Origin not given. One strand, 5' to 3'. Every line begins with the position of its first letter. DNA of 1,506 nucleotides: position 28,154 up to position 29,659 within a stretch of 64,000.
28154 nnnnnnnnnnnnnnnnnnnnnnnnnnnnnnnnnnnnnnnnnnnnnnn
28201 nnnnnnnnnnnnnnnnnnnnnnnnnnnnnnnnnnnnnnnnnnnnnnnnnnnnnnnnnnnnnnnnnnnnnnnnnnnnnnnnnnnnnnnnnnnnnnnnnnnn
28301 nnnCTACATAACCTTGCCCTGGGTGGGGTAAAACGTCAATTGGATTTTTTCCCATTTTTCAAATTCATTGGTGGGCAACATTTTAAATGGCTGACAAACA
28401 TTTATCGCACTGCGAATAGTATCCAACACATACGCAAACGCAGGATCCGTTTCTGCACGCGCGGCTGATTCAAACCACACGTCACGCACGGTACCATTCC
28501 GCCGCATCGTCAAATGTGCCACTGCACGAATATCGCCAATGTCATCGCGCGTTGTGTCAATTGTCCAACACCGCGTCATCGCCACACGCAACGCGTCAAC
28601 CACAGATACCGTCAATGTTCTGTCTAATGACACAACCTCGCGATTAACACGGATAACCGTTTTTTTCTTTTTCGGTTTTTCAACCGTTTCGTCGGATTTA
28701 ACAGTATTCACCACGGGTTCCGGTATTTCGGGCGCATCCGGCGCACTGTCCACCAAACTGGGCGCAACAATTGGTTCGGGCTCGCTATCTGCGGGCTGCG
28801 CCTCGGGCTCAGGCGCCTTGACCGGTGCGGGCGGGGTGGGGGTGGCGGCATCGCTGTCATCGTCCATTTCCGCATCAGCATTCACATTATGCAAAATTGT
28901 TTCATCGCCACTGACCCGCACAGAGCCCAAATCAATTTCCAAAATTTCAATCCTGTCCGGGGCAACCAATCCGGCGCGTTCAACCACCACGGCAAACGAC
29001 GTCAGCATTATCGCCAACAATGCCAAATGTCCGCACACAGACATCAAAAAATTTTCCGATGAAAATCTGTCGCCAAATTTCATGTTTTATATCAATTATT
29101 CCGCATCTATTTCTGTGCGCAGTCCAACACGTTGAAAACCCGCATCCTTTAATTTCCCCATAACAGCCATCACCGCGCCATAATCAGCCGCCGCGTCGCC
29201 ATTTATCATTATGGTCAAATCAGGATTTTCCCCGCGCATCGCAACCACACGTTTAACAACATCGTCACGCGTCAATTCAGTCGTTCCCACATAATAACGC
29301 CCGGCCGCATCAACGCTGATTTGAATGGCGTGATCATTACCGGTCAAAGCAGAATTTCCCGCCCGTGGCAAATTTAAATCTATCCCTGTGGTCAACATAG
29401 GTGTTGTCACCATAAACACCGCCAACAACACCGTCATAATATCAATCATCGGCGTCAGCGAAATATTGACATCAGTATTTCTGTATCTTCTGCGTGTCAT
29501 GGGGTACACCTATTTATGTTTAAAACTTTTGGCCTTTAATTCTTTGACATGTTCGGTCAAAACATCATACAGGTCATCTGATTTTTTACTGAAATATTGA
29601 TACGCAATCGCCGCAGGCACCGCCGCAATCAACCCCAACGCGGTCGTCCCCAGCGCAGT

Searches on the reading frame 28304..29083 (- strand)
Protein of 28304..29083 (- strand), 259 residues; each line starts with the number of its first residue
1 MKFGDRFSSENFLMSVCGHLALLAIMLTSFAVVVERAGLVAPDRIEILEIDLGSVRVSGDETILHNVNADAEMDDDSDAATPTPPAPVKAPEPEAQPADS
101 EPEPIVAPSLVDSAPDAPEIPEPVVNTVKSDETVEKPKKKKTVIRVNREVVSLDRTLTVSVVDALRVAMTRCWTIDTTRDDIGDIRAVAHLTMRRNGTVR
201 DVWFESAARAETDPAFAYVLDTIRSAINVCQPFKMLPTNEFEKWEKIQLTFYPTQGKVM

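Call 9: search_protein_families(library=pfam, proteins=[window:28304-29083:-])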
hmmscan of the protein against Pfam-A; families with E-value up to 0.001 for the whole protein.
window:28304-29083:- (259 aa): 0 families

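Call 26: find_encoding_contigs(protein=window:28304-29083:-, flank=10000, max_places=10)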
Protein window:28304-29083:- (259 aa): 3 contigs read that carry it; 2 places shown.
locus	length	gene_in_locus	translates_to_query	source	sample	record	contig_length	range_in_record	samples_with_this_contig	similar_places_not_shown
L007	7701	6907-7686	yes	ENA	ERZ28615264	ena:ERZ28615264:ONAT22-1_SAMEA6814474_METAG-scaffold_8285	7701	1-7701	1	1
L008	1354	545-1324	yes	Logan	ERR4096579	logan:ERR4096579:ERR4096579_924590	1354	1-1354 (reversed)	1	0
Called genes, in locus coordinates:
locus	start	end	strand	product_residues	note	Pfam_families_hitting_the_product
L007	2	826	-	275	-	?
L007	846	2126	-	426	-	PF13589:HATPase_c_3 (faint), PF00512:HisKA, PF13581:HATPase_c_2 (weak), PF02518:HATPase_c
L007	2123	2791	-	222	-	PF00072:Response_reg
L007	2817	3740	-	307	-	-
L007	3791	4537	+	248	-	PF02129:Peptidase_S15, PF00561:Abhydrolase_1 (weak), PF12146:Hydrolase_4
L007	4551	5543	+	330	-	PF05496:RuvB_N, PF00004:AAA, PF07728:AAA_5, PF13173:AAA_14 (weak), PF17864:AAA_lid_4, PF05491:WHD_RuvB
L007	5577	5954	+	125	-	PF13279:4HBT_2, PF03061:4HBT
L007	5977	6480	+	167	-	PF01618:MotA_ExbB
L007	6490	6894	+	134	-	PF02472:ExbD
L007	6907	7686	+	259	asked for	-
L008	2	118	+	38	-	?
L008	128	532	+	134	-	PF02472:ExbD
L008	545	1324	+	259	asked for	-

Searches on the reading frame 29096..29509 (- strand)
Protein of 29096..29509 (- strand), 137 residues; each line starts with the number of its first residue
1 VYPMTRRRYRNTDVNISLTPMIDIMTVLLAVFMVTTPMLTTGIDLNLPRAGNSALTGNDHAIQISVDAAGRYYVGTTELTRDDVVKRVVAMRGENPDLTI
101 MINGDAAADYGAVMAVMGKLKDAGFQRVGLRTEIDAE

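Call 9: search_protein_families(library=pfam, proteins=[window:29096-29509:-])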
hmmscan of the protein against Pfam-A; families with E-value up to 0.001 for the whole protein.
window:29096-29509:- (137 aa): 1 family
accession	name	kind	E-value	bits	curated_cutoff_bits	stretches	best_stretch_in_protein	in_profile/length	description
PF02472.21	ExbD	-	6e-28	97.9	25.4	1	13-133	5-126/128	Biopolymer transport protein ExbD/TolR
